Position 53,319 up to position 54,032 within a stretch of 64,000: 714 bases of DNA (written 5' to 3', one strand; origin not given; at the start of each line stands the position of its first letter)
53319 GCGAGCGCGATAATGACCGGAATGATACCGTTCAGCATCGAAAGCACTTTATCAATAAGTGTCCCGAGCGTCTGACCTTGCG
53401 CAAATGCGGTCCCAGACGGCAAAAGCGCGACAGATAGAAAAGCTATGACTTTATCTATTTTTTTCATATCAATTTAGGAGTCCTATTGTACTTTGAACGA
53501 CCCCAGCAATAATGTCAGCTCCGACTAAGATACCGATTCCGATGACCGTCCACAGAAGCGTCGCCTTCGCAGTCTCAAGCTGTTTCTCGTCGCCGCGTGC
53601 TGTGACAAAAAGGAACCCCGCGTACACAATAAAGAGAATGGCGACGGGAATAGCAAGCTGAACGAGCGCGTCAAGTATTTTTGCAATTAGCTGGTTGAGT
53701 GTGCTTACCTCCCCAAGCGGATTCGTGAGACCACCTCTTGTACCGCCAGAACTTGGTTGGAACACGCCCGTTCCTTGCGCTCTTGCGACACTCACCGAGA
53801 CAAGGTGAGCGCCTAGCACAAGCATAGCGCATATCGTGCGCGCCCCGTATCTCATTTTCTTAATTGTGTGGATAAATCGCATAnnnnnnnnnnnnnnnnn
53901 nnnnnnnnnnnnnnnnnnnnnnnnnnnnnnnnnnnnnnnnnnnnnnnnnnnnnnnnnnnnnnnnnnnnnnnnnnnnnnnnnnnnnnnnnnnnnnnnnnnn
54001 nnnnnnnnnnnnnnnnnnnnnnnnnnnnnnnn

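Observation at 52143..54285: Array of five tandem paralogous small 2-TM secreted proteins resembling TrbC/VirB2-type (T4SS) pilins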

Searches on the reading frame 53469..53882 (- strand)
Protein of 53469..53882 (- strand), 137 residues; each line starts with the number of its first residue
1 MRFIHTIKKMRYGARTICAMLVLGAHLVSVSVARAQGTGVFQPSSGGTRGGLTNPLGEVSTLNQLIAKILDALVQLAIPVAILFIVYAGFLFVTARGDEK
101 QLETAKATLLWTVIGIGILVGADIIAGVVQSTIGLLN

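Call 3: search_protein_families(library=pfam, proteins=[window:53469-53882:-], max_evalue=1)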
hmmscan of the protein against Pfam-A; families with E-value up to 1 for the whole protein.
window:53469-53882:- (137 aa): 6 families
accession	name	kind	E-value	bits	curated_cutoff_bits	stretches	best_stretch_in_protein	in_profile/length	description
PF18895.5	T4SS_pilin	-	4.1e-12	46.4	26.6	1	59-129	2-71/71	Type IV secretion system pilin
PF04956.18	TrbC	-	1.9e-07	31.6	27.9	1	14-127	9-96/98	TrbC/VIRB2 pilin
PF02308.21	MgtC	-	0.0038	18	31.4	1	9-132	19-105/121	MgtC family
PF01554.23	MatE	-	0.0099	16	24.9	1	65-132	71-138/161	MatE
PF17651.6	Raco_middle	-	0.056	13.5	26.8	1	95-132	122-159/163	RACo middle region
PF04789.21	DUF621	-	0.091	12.3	21.3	1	63-114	184-234/306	Protein of unknown function (DUF621)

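Call 12: find_encoding_contigs(protein=window:53469-53882:-, flank=10000, max_places=6)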
Protein window:53469-53882:- (137 aa): 3 contigs read that carry it; 3 places shown.
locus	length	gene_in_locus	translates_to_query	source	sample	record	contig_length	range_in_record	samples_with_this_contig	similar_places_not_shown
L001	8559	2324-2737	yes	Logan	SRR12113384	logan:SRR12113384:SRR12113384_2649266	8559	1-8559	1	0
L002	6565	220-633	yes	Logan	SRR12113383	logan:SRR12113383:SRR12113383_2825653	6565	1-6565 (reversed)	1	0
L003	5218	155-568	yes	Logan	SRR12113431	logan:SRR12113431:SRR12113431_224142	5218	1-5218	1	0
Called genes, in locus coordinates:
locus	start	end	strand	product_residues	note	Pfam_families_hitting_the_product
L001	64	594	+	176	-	PF01209:Ubie_methyltran, PF01728:FtsJ (weak), PF13847:Methyltransf_31, PF08241:Methyltransf_11, PF08242:Methyltransf_12 (weak), PF13649:Methyltransf_25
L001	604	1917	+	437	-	PF01547:SBP_bac_1, PF13416:SBP_bac_8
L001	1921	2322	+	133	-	PF18895:T4SS_pilin (weak)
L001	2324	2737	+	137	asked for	PF04956:TrbC (weak), PF18895:T4SS_pilin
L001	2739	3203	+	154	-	PF18895:T4SS_pilin (weak)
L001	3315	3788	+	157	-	PF18895:T4SS_pilin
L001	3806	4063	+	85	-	PF18895:T4SS_pilin (weak)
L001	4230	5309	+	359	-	PF01145:Band_7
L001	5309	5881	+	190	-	-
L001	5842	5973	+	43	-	-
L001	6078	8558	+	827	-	?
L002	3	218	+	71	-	?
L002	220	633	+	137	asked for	PF04956:TrbC (weak), PF18895:T4SS_pilin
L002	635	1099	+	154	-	PF18895:T4SS_pilin (weak)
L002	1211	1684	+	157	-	PF18895:T4SS_pilin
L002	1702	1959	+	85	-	PF18895:T4SS_pilin (weak)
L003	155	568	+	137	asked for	PF04956:TrbC (weak), PF18895:T4SS_pilin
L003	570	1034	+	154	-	PF18895:T4SS_pilin (weak)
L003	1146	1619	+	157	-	PF18895:T4SS_pilin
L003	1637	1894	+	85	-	PF18895:T4SS_pilin (weak)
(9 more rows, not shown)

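Call 34: search_solved_structures(query=A2, max_evalue=10, show_alignments=2)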
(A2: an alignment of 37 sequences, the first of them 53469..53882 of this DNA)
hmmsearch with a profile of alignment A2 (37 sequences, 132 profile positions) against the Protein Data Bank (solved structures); distinct sequences matched with E-value up to 10: 29.
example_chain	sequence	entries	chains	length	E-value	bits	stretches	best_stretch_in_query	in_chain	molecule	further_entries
9hmf_O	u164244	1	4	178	0.03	17.1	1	70-121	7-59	Flagellar protein FliL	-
8j5k_Z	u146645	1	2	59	0.1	15.4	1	11-55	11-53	PsbZ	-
6jlu_Z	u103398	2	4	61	0.12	15.1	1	11-55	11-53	PsbZ | Photosystem II reaction center protein Z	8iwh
8yq5_E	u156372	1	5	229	0.45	13.3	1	12-102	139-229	de novo designed ion channel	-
1ehk_A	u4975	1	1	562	1.5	11.6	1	39-71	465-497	BA3-TYPE CYTOCHROME-C OXIDASE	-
4n4y_A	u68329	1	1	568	1.5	11.6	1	39-71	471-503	Cytochrome c oxidase subunit 1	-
4gp4_A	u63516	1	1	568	1.5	11.6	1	39-71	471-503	Cytochrome c oxidase subunit 1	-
4faa_A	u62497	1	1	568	1.5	11.6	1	39-71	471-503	Cytochrome c oxidase subunit 1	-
4g7s_A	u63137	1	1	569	1.5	11.5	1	39-71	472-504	Cytochrome c oxidase subunit 1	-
3s8g_A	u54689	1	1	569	1.5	11.5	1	39-71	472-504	Cytochrome c oxidase subunit 1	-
4g72_A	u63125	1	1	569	1.5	11.5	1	39-71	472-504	Cytochrome c oxidase subunit 1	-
4g7r_A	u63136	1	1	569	1.5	11.5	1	39-71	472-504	Cytochrome c oxidase subunit 1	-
4fa7_A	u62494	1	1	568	1.5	11.5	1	39-71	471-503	Cytochrome c oxidase subunit 1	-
4g7q_A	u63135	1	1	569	1.5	11.5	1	39-71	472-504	Cytochrome c oxidase subunit 1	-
4g70_A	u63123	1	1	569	1.5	11.5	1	39-71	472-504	Cytochrome c oxidase subunit 1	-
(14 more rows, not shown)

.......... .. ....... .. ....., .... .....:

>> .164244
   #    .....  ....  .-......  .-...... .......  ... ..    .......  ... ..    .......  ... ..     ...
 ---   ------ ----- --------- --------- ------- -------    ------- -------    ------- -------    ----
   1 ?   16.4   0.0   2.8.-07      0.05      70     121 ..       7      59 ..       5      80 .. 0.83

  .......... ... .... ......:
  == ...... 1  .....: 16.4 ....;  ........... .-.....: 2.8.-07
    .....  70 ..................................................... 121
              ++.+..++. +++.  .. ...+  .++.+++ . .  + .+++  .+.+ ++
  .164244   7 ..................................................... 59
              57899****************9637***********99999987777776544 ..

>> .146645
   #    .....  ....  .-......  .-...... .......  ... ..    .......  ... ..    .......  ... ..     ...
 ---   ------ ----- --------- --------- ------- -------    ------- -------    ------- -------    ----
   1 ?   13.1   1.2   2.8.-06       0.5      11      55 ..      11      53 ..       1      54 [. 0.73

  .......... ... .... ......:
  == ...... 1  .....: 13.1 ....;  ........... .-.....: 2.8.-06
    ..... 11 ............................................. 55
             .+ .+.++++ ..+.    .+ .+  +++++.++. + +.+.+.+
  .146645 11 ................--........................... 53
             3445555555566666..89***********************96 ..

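Call 37: predict_structure(alignment_id=A2)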
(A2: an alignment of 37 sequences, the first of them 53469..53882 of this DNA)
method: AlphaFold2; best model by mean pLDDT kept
length: 137 residues; sequences in the alignment: 37
mean_pLDDT: 72.0   pTM: 0.46
mean pLDDT of the five models: 72.0, 70.4, 69.2, 67.6, 66.2
residues with pLDDT >= 90: 1; 70-90: 74; 50-70: 53; < 50: 9
segments of 3 or more residues with pLDDT < 50: none
pLDDT, mean of each block of 10 residues (from residue 1): 48 56 66 58 56 63 80 84 84 87 85 84 84 72
secondary structure, 60 per line:
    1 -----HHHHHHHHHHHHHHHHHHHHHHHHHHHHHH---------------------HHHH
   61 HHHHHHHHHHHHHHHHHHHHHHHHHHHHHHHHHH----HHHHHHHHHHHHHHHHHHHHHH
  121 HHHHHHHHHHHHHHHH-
elements in order: H6-35 H57-94 H99-136

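Call 39: fold_search(model_id=the predicted structure, library=pdb)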
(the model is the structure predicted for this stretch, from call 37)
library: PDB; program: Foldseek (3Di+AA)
matches with E <= 10: 30; with E <= 0.001: 0
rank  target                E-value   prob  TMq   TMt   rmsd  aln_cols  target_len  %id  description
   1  5uhq_A                2.3e+00  0.25  0.32  0.46   6.3        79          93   16  Structure of a SemiSWEET Q20A mutant (released 2017-08-02)
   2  9oox_A                2.3e+00  0.08  0.24  0.34  16.2        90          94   12  Cryo-EM Structure of the Escherichia phage HK446 Rip1 in complex with the Enterobacteria phage T6 small terminase (released 2026-02-04)
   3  8exh_A                3.8e+00  0.10  0.28  0.49   6.4        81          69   23  Agrobacterium tumefaciens Tpilus (released 2023-03-22)
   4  5ng5_A                4.4e+00  0.07  0.22  0.12   6.3        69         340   17  multi-drug efflux; membrane transport; RND superfamily; Drug resistance (released 2017-04-19)
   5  9c3i_S                4.4e+00  0.05  0.26  0.17  16.4       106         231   12  Rebuilt CNOT3/tRNA-LEU structure (released 2024-12-04)
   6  3cu8_A                4.7e+00  0.25  0.34  0.21   2.2        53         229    9  Impaired binding of 14-3-3 to Raf1 is linked to Noonan and LEOPARD syndrome (released 2009-05-05)
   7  6r7r_C                4.7e+00  0.07  0.28  0.10  10.6        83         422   22  Crystal structure of the glutamate transporter homologue GltTk in complex with D-aspartate (released 2019-04-17)
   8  9e78_0Z               4.7e+00  0.06  0.26  0.16  30.7       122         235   10  48-nm repeat of the Leishmania tarentolae doublet microtubule (released 2025-03-12)
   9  1skv_A                5.1e+00  0.08  0.23  0.46   6.1        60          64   13  Crystal Structure of D-63 from Sulfolobus Spindle Virus 1 (released 2004-07-13)
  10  8h2j_A                5.1e+00  0.07  0.23  0.33   7.8        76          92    9  Structure of Acb2 complexed with 3',3'-cGAMP (released 2023-02-22)
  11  7rra_A                5.1e+00  0.04  0.28  0.08  16.4       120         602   15  Cryo-EM Structure of Nanodisc reconstituted ABCD1 in inward open conformation (released 2022-01-19)
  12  6cnn_A                5.4e+00  0.11  0.36  0.14  13.5       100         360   10  Cryo-EM structure of the human SK4/calmodulin channel complex in the Ca2+ bound state I (released 2018-05-02)
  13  8h2x_F                5.4e+00  0.06  0.23  0.35   8.4        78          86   10  Structure of Acb2 (released 2023-02-22)
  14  4biw_B                5.4e+00  0.06  0.28  0.19   6.9        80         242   16  Crystal structure of CpxAHDC (hexagonal form) (released 2014-02-12)
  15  6s3l_K                5.4e+00  0.04  0.26  0.20  14.4       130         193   20  Structure of the core of the flagellar export apparatus from Vibrio mimicus, the FliPQR-FlhB complex. (released 2020-03-25)
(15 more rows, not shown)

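Call 51: search_protein_families(library=ncbifam, proteins=[window:53469-53882:-], max_evalue=0.01)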
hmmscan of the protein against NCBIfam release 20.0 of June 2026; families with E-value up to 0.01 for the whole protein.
window:53469-53882:- (137 aa): 1 family
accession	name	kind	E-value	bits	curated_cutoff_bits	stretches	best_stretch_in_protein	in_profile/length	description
NF045849.1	ICE_MMCAP2_0565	equivalog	4.4e-07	29.5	40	1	60-132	7-79/80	Mbov_0395 family pilin-like conjugal transfer protein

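Call 61: search_protein_representatives(alignment_id=A2)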
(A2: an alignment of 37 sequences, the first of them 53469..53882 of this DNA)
Query: 37 sequences, 132 profile positions. Proteins with E-value up to 0.001 (for the whole library): 52234; up to 1e-10: 10331; up to 1e-30: 344. The best 150 are listed.
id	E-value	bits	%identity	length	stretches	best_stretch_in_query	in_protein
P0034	2.4e-78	276.3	-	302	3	25-125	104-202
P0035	1.9e-75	266.9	-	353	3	30-111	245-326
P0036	1.7e-74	263.8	-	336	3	5-118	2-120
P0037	2.5e-69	247.1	-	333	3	7-122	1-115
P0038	7.0e-69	245.7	-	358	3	5-119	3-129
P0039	1.0e-68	245.1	-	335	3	7-111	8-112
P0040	8.3e-68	242.2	-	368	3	29-115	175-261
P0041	7.8e-67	239.0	-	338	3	11-121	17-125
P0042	7.2e-64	229.4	-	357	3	5-112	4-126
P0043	9.7e-59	212.8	-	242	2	7-121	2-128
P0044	4.6e-57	207.4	-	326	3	18-117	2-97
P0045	5.9e-57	207.1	-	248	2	29-110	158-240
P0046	1.4e-56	205.9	-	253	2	10-119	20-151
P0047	1.7e-56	205.5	-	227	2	9-121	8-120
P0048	4.2e-55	201.1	-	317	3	18-111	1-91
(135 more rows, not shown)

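Call 67: find_homologous_proteins(query=window:53469-53882:-, max_evalue=0.001)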
Query window:53469-53882:- (137 aa): 38 proteins with E <= 0.001 among 115 candidates.
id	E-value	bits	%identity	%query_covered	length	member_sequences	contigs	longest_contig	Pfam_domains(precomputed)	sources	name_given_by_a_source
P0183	1.1e-71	257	100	93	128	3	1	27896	PF18895.6,PF04956.19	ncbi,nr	ncbi:MAG: hypothetical protein HYS59_01935 [Candidatus Vogelbacteria bacterium]|nr:hypothetical prot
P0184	1.2e-33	134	70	74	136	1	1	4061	PF18895.6,PF04956.19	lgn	-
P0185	5.7e-20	90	44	97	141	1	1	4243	PF18895.6,PF04956.19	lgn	-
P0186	2.4e-18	84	49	70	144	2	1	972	PF18895.6,PF04956.19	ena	-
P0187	3.5e-18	84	54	64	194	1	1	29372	PF18895.6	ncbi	-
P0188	4.5e-18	84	48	64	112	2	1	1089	PF18895.6,PF04956.19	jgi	jgi:hypothetical protein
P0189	1.3e-17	82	50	74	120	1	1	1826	PF18895.6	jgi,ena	jgi:heme/copper-type cytochrome/quinol oxidase subunit 2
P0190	4.1e-17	80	54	58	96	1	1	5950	PF18895.6,PF04956.19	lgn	-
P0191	7.7e-17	80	45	83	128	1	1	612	PF18895.6,PF04956.19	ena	-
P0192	9.1e-17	79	51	67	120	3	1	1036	PF18895.6,PF04956.19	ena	-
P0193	1.1e-16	79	45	68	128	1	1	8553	PF18895.6,PF04956.19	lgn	-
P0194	1.4e-16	79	45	83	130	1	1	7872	PF18895.6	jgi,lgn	jgi:ABC-type amino acid transport system permease subunit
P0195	1.6e-16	79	47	68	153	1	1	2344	PF18895.6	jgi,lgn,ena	-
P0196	5.2e-16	77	51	61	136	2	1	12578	PF18895.6,PF04956.19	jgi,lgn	-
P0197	6.5e-16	77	45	61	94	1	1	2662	PF18895.6,PF04956.19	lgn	-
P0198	1.5e-15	75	47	65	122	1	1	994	PF18895.6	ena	-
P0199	2.9e-15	74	51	47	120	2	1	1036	PF18895.6,PF04956.19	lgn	-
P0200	5.1e-15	74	41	70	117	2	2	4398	PF18895.6,PF04956.19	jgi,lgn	jgi:hypothetical protein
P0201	6.4e-15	73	48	61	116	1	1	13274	PF18895.6,PF04956.19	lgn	-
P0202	1.2e-14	72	46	65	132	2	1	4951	PF18895.6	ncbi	-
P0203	1.5e-14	72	43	80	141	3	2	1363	PF18895.6,PF04956.19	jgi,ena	-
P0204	2.1e-14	72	48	65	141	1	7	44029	PF18895.6,PF04956.19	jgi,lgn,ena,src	-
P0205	2.3e-14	72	46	64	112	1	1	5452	PF18895.6,PF04956.19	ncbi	-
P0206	3.0e-14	71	47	74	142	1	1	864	PF18895.6,PF04956.19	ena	-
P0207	3.8e-14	71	49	57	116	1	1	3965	PF18895.6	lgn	-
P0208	4.0e-14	71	51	53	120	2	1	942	PF18895.6,PF04956.19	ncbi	-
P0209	8.8e-14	70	43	60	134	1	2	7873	PF18895.6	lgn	-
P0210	3.3e-13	68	45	60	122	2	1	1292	PF18895.6,PF04956.19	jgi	jgi:hypothetical protein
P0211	6.6e-13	67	46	66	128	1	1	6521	PF18895.6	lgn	-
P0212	9.7e-13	66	48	60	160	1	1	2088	PF18895.6,PF04956.19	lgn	-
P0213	1.1e-12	66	41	64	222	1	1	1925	PF18895.6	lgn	-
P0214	1.3e-12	66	44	62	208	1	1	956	PF18895.6,PF04956.19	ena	-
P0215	1.5e-12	66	49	50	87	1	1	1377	PF18895.6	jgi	jgi:hypothetical protein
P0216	7.8e-12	63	48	61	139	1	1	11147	PF18895.6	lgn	-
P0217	6.3e-11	60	42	58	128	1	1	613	PF18895.6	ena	-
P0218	8.8e-11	60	40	53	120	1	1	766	PF18895.6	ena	-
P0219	1.5e-8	53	36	63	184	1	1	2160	PF18895.6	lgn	-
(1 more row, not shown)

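Call 68: find_encoding_contigs(protein=P0183, flank=10000, max_places=2)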
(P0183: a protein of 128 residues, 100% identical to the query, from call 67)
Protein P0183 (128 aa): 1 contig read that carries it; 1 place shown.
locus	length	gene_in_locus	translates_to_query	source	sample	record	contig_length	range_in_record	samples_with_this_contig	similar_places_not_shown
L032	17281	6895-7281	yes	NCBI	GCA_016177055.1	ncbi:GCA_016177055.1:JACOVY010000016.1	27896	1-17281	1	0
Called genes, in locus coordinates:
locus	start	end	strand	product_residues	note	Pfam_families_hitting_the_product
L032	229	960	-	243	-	-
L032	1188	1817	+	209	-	PF13483:Lactamase_B_3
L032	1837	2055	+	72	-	-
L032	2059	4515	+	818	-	PF00521:DNA_topoisoIV, PF03989:DNA_gyraseA_C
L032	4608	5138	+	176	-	PF01209:Ubie_methyltran, PF01728:FtsJ (weak), PF13847:Methyltransf_31, PF08241:Methyltransf_11, PF08242:Methyltransf_12 (weak), PF13649:Methyltransf_25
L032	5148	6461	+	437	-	PF01547:SBP_bac_1, PF13416:SBP_bac_8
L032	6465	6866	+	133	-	PF18895:T4SS_pilin (weak)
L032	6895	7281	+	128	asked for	PF04956:TrbC (weak), PF18895:T4SS_pilin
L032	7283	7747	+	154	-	PF18895:T4SS_pilin (weak)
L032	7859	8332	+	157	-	PF18895:T4SS_pilin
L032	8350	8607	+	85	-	PF18895:T4SS_pilin (weak)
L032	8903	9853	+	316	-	PF01145:Band_7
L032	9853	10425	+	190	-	-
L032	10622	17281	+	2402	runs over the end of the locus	PF00932:LTD (faint), PF01471:PG_binding_1 (faint), PF13205:Big_5, PF13715:CarbopepD_reg_2 (faint), PF13620:CarboxypepD_reg (weak)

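Call 69: find_encoding_contigs(protein=P0204, flank=10000, max_places=1)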
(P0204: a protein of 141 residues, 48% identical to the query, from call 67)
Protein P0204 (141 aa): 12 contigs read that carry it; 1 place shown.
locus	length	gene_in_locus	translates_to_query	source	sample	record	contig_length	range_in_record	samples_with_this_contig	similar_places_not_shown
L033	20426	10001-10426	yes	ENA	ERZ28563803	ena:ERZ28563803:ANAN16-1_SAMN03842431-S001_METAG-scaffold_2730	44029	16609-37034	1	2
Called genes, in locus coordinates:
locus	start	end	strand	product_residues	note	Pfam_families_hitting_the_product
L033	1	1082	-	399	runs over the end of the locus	PF21543:CvfB_2nd (faint), PF23459:S1_RRP5 (faint), PF00575:S1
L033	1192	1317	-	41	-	-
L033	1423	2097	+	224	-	-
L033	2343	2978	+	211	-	PF13483:Lactamase_B_3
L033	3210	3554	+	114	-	-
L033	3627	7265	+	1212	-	PF00521:DNA_topoisoIV, PF14890:Intein_splicing, PF00521:DNA_topoisoIV, PF03989:DNA_gyraseA_C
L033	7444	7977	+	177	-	PF01135:PCMT, PF01209:Ubie_methyltran, PF13489:Methyltransf_23 (weak), PF13847:Methyltransf_31, PF08241:Methyltransf_11, PF08242:Methyltransf_12, PF13649:Methyltransf_25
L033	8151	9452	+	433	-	PF01547:SBP_bac_1, PF13416:SBP_bac_8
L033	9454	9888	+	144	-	PF18895:T4SS_pilin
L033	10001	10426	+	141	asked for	PF04956:TrbC (weak), PF18895:T4SS_pilin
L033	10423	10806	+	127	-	PF18895:T4SS_pilin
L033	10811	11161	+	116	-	PF18895:T4SS_pilin (weak)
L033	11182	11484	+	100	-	PF18895:T4SS_pilin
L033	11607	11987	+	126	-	PF18895:T4SS_pilin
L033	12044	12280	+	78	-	-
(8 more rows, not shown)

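Call 70: find_encoding_contigs(protein=P0187, flank=10000, max_places=1)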
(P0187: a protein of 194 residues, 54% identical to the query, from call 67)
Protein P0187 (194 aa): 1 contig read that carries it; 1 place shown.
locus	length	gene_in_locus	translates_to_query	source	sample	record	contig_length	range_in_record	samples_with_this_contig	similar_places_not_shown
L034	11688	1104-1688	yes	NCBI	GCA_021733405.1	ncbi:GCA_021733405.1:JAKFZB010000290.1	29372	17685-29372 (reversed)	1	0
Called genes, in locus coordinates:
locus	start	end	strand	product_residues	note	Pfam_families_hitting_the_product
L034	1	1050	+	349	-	?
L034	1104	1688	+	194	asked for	PF18895:T4SS_pilin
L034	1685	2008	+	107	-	PF18895:T4SS_pilin (weak)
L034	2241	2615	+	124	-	PF18895:T4SS_pilin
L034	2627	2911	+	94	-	PF18895:T4SS_pilin (weak)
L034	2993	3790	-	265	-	-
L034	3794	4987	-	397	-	PF01145:Band_7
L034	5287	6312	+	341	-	PF17773:UPF0176_N, PF00581:Rhodanese, PF12368:Rhodanese_C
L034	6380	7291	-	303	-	PF01544:CorA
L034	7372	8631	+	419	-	PF22694:CtpB_N-like (weak), PF00595:PDZ, PF13180:PDZ_2, PF17820:PDZ_6, PF03572:Peptidase_S41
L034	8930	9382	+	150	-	PF01281:Ribosomal_L9_N, PF03948:Ribosomal_L9_C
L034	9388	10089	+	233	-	PF00160:Pro_isomerase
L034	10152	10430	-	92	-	PF01016:Ribosomal_L27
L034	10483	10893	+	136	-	-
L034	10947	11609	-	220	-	PF03167:UDG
